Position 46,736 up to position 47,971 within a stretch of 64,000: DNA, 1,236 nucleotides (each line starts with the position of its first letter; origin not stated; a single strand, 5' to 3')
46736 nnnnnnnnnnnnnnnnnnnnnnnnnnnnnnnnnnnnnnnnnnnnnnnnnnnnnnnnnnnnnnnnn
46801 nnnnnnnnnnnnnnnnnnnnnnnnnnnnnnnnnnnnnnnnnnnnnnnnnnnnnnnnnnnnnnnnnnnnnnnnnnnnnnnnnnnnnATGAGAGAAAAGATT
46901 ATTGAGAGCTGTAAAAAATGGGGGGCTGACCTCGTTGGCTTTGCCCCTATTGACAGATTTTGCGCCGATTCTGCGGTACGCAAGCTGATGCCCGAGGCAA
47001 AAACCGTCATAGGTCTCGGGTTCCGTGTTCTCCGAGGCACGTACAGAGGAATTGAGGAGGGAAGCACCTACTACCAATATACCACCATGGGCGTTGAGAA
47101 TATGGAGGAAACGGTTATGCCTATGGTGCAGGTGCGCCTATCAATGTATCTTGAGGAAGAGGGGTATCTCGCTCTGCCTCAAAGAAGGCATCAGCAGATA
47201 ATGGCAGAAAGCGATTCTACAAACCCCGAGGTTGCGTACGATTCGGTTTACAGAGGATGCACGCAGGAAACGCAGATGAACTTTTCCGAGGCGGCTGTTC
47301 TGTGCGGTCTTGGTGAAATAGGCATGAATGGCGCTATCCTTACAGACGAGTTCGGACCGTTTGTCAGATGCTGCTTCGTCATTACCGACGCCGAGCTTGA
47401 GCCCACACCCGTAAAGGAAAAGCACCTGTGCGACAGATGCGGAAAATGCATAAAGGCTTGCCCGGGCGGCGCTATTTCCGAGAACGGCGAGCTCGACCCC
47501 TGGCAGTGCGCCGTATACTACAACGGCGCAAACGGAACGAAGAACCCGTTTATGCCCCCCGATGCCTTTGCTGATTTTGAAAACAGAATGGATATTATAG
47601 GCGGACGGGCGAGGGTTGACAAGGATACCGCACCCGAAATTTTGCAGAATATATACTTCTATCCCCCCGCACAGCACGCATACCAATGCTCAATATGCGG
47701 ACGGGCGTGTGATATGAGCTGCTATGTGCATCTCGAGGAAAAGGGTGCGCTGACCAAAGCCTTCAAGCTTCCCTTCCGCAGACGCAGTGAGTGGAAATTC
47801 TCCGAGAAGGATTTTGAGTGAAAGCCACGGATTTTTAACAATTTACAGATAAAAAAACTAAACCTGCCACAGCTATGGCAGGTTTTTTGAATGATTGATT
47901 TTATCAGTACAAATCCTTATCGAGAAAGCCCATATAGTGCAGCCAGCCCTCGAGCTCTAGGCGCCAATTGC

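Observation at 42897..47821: AraC-controlled operon: U32-like protein plus three tandem QueG/reductive-dehalogenase-like Fe-S paralogs, one gene away from tgt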

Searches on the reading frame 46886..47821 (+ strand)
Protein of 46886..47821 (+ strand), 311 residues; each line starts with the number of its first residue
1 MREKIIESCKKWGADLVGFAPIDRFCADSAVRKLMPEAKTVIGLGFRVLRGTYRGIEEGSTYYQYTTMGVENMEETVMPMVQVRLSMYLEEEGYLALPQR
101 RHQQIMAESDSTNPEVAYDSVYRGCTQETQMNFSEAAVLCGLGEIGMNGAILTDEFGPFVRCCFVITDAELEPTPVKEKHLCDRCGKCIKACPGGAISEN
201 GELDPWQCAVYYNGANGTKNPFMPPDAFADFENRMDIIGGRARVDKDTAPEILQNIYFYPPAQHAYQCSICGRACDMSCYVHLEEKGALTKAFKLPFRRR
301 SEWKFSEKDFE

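Call 3: search_protein_families(library=pfam, proteins=[window:46886-47821:+], max_evalue=1)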
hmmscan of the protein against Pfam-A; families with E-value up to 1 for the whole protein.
window:46886-47821:+ (311 aa): 14 families
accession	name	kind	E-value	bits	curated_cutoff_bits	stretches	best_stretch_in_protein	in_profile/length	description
PF13484.11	Fer4_16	-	1.2e-06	29.6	30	1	182-211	2-32/66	4Fe-4S double cluster binding domain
PF00037.32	Fer4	-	2.6e-05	24.3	21.1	1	179-198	5-24/24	4Fe-4S binding domain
PF12837.12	Fer4_6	-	5.7e-05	23.3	25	1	176-197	3-24/24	4Fe-4S binding domain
PF13237.11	Fer4_10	-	0.00065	20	25.5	1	175-199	2-28/53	4Fe-4S dicluster domain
PF12838.12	Fer4_7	-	0.0011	19.8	27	1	182-201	2-21/52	4Fe-4S dicluster domain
PF13187.11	Fer4_9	-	0.0022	18.4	27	1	177-197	27-52/52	4Fe-4S dicluster domain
PF12800.12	Fer4_4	-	0.005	17.5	24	1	181-194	3-16/17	4Fe-4S binding domain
PF13534.11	Fer4_17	-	0.01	16.8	22.2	1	181-194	45-58/61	4Fe-4S dicluster domain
PF17179.9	Fer4_22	-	0.015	16.6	27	0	178-194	77-93/95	4Fe-4S dicluster domain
PF00130.28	C1_1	-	0.046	14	26.5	1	262-284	25-47/53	Phorbol esters/diacylglycerol binding domain (C1 domain)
PF12798.12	Fer4_3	-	0.049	14.9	27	1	182-196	1-15/15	4Fe-4S binding domain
PF20129.4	DUF6519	-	0.073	12.1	22.4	1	65-128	228-291/593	Family of unknown function (DUF6519)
PF13183.11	Fer4_8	-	0.14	13.1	27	0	181-282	4-67/68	4Fe-4S dicluster domain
PF14697.11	Fer4_21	-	0.28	11.8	35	1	180-194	6-20/59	4Fe-4S dicluster domain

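Call 4: search_protein_families(library=ncbifam, proteins=[window:46886-47821:+], max_evalue=1)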
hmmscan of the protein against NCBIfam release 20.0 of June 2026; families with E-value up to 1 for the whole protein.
window:46886-47821:+ (311 aa): 26 families (the best 25 are shown)
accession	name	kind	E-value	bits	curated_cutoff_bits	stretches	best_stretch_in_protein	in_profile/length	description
TIGR02486.1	RDH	subfamily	4.2e-14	53.1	160.35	1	118-210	139-234/314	reductive dehalogenase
TIGR00276.1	TIGR00276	equivalog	9.1e-13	47.9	200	1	88-212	92-211/337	tRNA epoxyqueuosine(34) reductase QueG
NF005745.0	PRK07569.1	equivalog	7.9e-05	22.1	333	1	165-202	178-212/238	bidirectional hydrogenase complex protein HoxU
TIGR00402.1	napF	equivalog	0.00012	22.1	102.2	1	181-281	36-145/149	ferredoxin-type protein NapF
TIGR04105.1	FeFe_hydrog_B1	subfamily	0.0054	15.4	450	1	178-202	186-210/462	monomeric [FeFe] hydrogenase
NF040763.1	FeFe_hydrog_A6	exception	0.0065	14.9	765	1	180-203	188-211/571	NADH-dependent [FeFe] hydrogenase, group A6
TIGR02912.1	sulfite_red_C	equivalog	0.0074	15.3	324.1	1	176-224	197-242/314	sulfite reductase subunit C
NF005505.0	PRK07118.1-4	equivalog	0.011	15.3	378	1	157-196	147-187/265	Fe-S cluster domain-containing protein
TIGR02936.1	fdxN_nitrog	equivalog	0.013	15.6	80.55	0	255-282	62-89/91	ferredoxin III, nif-specific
TIGR04041.1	activase_YjjW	hypoth_equivalog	0.014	14.8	250.2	1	179-206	40-67/276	YjjW family glycine radical enzyme activase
NF045790.1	OxalOxreddelta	equivalog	0.014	14.6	230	1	160-204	270-313/316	oxalate oxidoreductase subunit delta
TIGR02179.1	PorD_KorD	subfamily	0.018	15.2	60.05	1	174-202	19-47/78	2-oxoacid:acceptor oxidoreductase, delta subunit, pyruvate/2-ketoisovalerate family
TIGR02700.1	flavo_MJ0208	hypoth_equivalog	0.021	14.1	251.35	1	178-200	146-168/234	dihydromethanopterin reductase (acceptor)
TIGR02512.1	FeFe_hydrog_A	subfamily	0.028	13.3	405.95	1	178-204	48-74/375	[FeFe] hydrogenase, group A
NF058577.1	FdxA_fam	equivalog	0.032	14.4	65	1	182-201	9-28/52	4Fe-4S ferredoxin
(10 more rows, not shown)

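Call 6: search_solved_structures(query=window:46886-47821:+, max_evalue=10, show_alignments=3)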
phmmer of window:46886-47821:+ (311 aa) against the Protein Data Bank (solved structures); distinct sequences matched with E-value up to 10: 45.
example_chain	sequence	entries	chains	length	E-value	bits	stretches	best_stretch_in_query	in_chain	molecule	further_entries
8q4h_A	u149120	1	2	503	4.2e-12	48.9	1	125-210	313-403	Tetrachloroethene reductive dehalogenase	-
5d08_A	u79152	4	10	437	3.9e-10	42.4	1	135-224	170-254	Epoxyqueuosine reductase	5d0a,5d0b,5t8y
5d6s_A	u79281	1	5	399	4.7e-08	35.6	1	122-213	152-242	Epoxyqueuosine reductase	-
4uqu_A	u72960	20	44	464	2.7e-07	33.1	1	137-200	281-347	TETRACHLOROETHENE REDUCTIVE DEHALOGENASE CATALYTIC SUBUNIT PCEA | TETRACHLOROETHENE REDUCTIVE DEHALOGENASE CATALYTIC SUBUNIT | Tetrachloroethene reductive dehal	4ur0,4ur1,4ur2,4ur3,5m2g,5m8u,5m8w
4ras_A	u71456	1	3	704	0.018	17.3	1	132-199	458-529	Oxidoreductase, NAD-binding/iron-sulfur cluster-binding protein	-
6zxu_A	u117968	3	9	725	0.019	17.2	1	132-199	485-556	Oxidoreductase, NAD-binding/iron-sulfur cluster-binding protein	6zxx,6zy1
6zy0_A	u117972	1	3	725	0.025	16.8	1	132-199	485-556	Oxidoreductase, NAD-binding/iron-sulfur cluster-binding protein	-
5t5i_G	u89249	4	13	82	0.034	16.4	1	174-198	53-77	Tungsten formylmethanofuran dehydrogenase subunit fwdG | Tungsten formylmethanofuran dehydrogenase, subunit G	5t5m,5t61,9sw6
8rja_F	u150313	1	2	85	0.085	15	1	176-217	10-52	NAD(P)H-quinone oxidoreductase subunit I, chloroplastic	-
9sfi_U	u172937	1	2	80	0.16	14.2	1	178-197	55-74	4Fe-4S binding protein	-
1jnr_B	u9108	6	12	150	0.2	13.8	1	174-204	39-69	adenylylsulfate reductase | adenylylsulfate reductase, subunit B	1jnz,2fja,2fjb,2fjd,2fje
7z0s_F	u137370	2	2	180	0.24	13.5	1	168-211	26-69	Formate hydrogenlyase subunit 6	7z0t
3k5w_A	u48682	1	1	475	0.66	12.1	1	96-237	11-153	Carbohydrate kinase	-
7np8_A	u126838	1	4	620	0.73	12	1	179-240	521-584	Coenzyme F420-dependent sulfite reductase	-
7bkb_L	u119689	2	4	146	0.78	11.9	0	179-202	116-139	Formylmethanofuran dehydrogenase, subunit G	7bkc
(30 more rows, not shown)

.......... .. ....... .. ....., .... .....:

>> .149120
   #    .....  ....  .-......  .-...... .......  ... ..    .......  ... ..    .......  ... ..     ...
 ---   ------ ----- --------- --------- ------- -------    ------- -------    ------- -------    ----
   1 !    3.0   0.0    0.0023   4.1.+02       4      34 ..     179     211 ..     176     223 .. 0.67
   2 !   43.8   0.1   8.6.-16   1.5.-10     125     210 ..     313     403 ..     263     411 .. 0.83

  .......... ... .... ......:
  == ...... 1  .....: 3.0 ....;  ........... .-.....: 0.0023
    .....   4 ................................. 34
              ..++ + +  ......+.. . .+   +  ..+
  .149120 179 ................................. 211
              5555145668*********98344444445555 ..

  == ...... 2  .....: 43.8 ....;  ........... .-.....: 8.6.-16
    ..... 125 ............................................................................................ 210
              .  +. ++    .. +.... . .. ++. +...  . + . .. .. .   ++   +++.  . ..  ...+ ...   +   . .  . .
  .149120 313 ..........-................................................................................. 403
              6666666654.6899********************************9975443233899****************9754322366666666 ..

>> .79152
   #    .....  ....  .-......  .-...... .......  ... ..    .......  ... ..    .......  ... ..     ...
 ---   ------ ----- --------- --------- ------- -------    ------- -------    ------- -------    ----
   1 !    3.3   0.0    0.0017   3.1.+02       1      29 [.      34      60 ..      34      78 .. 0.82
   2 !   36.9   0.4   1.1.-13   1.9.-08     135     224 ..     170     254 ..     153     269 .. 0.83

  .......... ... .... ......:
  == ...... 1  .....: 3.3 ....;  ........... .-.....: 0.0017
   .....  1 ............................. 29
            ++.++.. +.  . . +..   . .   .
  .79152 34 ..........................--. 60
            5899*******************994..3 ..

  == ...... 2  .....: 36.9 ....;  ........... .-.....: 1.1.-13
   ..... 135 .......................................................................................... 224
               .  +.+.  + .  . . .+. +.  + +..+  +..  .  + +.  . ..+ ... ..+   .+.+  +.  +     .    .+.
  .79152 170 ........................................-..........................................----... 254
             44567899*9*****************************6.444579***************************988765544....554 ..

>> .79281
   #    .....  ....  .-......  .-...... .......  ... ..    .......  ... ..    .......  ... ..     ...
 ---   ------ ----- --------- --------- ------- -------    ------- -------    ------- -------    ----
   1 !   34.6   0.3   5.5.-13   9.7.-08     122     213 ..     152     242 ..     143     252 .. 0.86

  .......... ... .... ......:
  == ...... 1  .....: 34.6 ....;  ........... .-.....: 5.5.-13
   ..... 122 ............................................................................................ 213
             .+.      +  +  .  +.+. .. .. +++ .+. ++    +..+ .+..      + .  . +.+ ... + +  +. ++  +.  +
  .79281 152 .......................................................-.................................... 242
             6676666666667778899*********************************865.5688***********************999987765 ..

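Call 12: find_homologous_proteins(query=window:46886-47821:+)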
Query window:46886-47821:+ (311 aa): 2744 proteins with E <= 0.001 among 3372 candidates; the best 120 are listed.
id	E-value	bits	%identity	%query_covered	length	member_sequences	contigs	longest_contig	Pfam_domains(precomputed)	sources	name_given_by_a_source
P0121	1.2e-216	736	100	100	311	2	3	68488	PF13484.12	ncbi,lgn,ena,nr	ncbi:MAG: 4Fe-4S binding protein [Clostridia bacterium]|nr:4Fe-4S binding protein [Clostridia bacter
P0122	4.5e-200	681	90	100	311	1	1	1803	PF00037.33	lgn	-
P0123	1.4e-178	611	82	100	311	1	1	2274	-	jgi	jgi:epoxyqueuosine reductase QueG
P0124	1.3e-177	608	82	100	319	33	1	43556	PF13484.12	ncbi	-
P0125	2.1e-177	607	81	100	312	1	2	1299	-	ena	-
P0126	4.2e-177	606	81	100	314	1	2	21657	PF13484.12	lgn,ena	-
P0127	4.4e-177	606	81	100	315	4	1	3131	PF13484.12,PF12838.13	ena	-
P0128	4.7e-177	606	81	100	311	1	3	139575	-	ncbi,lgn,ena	-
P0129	4.7e-177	606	80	100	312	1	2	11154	-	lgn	-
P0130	9.8e-177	605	82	100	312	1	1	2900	PF13484.12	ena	-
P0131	1.0e-176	605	82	100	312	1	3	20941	PF13484.12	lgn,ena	-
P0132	1.3e-176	604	81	100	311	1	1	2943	-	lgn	-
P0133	1.3e-176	604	80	100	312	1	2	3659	-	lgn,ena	-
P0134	1.9e-176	604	80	100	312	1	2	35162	-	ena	-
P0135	2.4e-176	603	81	100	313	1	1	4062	PF13484.12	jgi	jgi:epoxyqueuosine reductase QueG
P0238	1.3e-159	548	72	100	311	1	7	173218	PF13484.12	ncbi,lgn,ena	-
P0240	3.7e-159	547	72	100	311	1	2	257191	PF13484.12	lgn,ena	-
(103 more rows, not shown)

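Call 32: search_solved_structures(query=A3, max_evalue=0.01, show_alignments=4)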
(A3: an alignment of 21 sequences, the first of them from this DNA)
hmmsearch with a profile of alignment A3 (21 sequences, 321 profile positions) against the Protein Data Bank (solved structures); distinct sequences matched with E-value up to 0.01: 11.
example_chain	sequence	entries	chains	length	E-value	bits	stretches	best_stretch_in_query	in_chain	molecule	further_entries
8q4h_A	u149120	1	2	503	8e-16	61.2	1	150-225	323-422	Tetrachloroethene reductive dehalogenase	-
4uqu_A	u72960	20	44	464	5.6e-14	55.1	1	150-215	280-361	TETRACHLOROETHENE REDUCTIVE DEHALOGENASE CATALYTIC SUBUNIT PCEA | TETRACHLOROETHENE REDUCTIVE DEHALOGENASE CATALYTIC SUBUNIT | Tetrachloroethene reductive dehal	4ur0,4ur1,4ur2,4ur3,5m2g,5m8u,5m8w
5d08_A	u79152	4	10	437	1.3e-13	53.9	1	144-248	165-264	Epoxyqueuosine reductase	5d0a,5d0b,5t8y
5d6s_A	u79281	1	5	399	1.6e-11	47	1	149-229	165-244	Epoxyqueuosine reductase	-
4ras_A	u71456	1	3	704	1.4e-07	34.1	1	147-214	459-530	Oxidoreductase, NAD-binding/iron-sulfur cluster-binding protein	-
6zxu_A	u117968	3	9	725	1.4e-07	34.1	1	147-214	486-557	Oxidoreductase, NAD-binding/iron-sulfur cluster-binding protein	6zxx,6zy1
6zy0_A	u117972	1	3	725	2.2e-07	33.4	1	147-214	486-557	Oxidoreductase, NAD-binding/iron-sulfur cluster-binding protein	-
9sfi_U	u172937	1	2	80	0.00014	24.2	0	190-212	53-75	4Fe-4S binding protein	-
5t5i_G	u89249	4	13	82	0.00015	24.1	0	190-212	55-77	Tungsten formylmethanofuran dehydrogenase subunit fwdG | Tungsten formylmethanofuran dehydrogenase, subunit G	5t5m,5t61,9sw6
7p5h_B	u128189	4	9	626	0.0077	18.5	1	130-213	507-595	Fe-hydrogenase, subunit beta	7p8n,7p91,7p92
8a8o_C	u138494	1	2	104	0.0094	18.2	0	192-215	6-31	Beta-subunit of the PAPS reductase from Methanothermococcus thermolithotrophicus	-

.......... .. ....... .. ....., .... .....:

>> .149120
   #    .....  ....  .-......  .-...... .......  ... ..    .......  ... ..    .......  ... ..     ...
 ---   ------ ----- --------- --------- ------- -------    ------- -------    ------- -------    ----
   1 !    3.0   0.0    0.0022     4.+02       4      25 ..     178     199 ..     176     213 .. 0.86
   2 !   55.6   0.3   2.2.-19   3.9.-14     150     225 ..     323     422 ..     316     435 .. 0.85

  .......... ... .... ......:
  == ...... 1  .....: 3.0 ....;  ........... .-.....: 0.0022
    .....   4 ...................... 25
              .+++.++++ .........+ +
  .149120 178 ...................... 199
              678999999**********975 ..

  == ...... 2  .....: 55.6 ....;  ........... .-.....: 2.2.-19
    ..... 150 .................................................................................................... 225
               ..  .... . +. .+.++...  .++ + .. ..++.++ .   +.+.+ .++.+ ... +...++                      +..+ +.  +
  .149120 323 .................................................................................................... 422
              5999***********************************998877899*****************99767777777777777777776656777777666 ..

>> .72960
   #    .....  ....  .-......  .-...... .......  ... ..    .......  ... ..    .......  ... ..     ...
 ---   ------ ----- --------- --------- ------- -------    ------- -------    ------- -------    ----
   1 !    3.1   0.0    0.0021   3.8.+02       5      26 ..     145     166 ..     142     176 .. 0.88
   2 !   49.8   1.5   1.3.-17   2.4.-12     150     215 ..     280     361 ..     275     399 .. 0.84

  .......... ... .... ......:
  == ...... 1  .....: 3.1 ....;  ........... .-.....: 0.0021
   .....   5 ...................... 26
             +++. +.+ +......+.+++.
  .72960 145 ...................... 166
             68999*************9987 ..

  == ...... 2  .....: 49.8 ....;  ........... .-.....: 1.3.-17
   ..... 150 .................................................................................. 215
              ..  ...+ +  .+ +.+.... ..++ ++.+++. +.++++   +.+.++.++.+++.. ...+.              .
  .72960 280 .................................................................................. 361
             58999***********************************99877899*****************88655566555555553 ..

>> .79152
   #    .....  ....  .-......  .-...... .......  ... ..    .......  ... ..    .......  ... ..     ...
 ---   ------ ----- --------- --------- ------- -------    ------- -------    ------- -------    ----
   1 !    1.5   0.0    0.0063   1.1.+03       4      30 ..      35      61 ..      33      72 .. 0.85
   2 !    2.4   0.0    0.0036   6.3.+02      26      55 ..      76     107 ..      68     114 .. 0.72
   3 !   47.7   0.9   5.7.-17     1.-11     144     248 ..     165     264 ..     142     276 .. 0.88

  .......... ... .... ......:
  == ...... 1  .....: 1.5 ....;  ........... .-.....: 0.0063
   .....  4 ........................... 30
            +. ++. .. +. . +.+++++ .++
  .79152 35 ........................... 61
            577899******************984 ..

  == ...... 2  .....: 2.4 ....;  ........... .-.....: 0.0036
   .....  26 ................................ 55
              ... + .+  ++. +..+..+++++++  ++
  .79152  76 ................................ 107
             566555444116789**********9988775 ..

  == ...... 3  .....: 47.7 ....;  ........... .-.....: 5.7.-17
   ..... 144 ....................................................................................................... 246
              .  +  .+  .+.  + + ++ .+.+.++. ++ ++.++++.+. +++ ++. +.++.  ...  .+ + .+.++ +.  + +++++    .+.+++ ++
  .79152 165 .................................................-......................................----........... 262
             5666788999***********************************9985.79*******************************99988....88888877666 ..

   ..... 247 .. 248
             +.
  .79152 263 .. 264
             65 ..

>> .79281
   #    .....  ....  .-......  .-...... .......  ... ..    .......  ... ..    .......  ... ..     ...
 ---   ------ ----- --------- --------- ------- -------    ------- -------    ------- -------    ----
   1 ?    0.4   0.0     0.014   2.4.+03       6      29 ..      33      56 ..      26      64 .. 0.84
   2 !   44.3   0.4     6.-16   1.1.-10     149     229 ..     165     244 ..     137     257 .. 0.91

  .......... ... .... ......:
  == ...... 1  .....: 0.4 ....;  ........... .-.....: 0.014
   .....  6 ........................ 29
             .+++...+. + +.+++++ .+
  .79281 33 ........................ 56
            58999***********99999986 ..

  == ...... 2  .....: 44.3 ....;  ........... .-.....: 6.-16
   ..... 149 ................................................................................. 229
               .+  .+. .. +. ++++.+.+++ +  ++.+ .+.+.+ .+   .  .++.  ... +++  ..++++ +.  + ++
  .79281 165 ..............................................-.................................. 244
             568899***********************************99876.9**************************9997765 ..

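Call 76: find_encoding_contigs(protein=P0240, flank=10000, max_places=2)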
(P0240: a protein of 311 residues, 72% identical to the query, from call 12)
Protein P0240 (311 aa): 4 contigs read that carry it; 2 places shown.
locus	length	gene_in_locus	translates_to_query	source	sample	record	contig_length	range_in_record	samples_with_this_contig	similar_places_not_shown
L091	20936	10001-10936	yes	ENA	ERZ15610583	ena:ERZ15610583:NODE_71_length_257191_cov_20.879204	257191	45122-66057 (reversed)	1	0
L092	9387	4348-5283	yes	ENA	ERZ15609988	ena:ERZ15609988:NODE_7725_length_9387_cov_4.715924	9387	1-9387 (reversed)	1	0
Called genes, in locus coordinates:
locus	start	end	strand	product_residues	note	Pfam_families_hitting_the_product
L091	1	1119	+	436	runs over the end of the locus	PF01232:Mannitol_dh, PF08125:Mannitol_dh_C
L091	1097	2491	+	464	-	PF04295:GD_AH_second, PF20629:GD_AH_C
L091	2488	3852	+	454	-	PF02614:UxaC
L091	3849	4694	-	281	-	PF00165:HTH_AraC (weak), PF12833:HTH_18, PF00165:HTH_AraC (weak)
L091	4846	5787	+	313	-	-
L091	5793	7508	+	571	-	PF18952:DUF5696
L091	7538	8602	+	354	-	-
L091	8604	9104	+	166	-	PF10688:Imp-YgjV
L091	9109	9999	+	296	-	-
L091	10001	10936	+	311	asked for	PF13484:Fer4_16 (faint)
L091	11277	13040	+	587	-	PF07973:tRNA_SAD, PF00587:tRNA-synt_2b, PF03129:HGTP_anticodon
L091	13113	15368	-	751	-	PF00403:HMA, PF08282:Hydrolase_3 (faint), PF00122:E1-E2_ATPase, PF00702:Hydrolase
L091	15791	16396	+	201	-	-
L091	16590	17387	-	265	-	PF02311:AraC_binding (weak), PF07883:Cupin_2, PF12833:HTH_18, PF00165:HTH_AraC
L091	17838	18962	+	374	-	-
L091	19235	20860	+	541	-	PF07833:Cu_amine_oxidN1 (weak), PF00754:F5_F8_type_C, PF22633:F5_F8_type_C_2 (faint)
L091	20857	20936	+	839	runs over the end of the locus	PF16889:Hepar_II_III_N (weak), PF07940:Hepar_II_III_C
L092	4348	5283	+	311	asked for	PF13484:Fer4_16 (faint)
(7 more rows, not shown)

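Call 77: find_encoding_contigs(protein=P0238, flank=10000, max_places=2)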
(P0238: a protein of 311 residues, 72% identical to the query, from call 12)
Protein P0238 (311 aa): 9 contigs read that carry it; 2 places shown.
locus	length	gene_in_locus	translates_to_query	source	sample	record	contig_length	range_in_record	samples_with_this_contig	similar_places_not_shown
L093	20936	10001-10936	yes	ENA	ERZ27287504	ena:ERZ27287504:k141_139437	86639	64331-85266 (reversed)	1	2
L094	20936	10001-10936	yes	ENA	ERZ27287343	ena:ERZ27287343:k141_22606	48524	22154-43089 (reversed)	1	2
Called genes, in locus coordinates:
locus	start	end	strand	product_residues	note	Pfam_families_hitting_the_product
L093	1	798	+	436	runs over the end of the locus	PF01232:Mannitol_dh, PF08125:Mannitol_dh_C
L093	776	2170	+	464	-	PF04295:GD_AH_second, PF20629:GD_AH_C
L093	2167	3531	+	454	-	PF02614:UxaC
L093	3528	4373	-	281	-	PF00165:HTH_AraC (weak), PF12833:HTH_18, PF00165:HTH_AraC (weak)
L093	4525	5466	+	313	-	-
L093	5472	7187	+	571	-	PF18952:DUF5696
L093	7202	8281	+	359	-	-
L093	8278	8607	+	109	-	-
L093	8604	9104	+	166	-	PF10688:Imp-YgjV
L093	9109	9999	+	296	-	-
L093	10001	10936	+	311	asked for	PF13484:Fer4_16 (faint)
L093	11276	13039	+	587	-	PF07973:tRNA_SAD, PF00587:tRNA-synt_2b, PF03129:HGTP_anticodon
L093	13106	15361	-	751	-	PF00403:HMA, PF08282:Hydrolase_3 (faint), PF00122:E1-E2_ATPase, PF00702:Hydrolase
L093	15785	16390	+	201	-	-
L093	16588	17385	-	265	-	PF02311:AraC_binding (weak), PF07883:Cupin_2 (weak), PF12833:HTH_18, PF00165:HTH_AraC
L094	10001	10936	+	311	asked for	PF13484:Fer4_16 (faint)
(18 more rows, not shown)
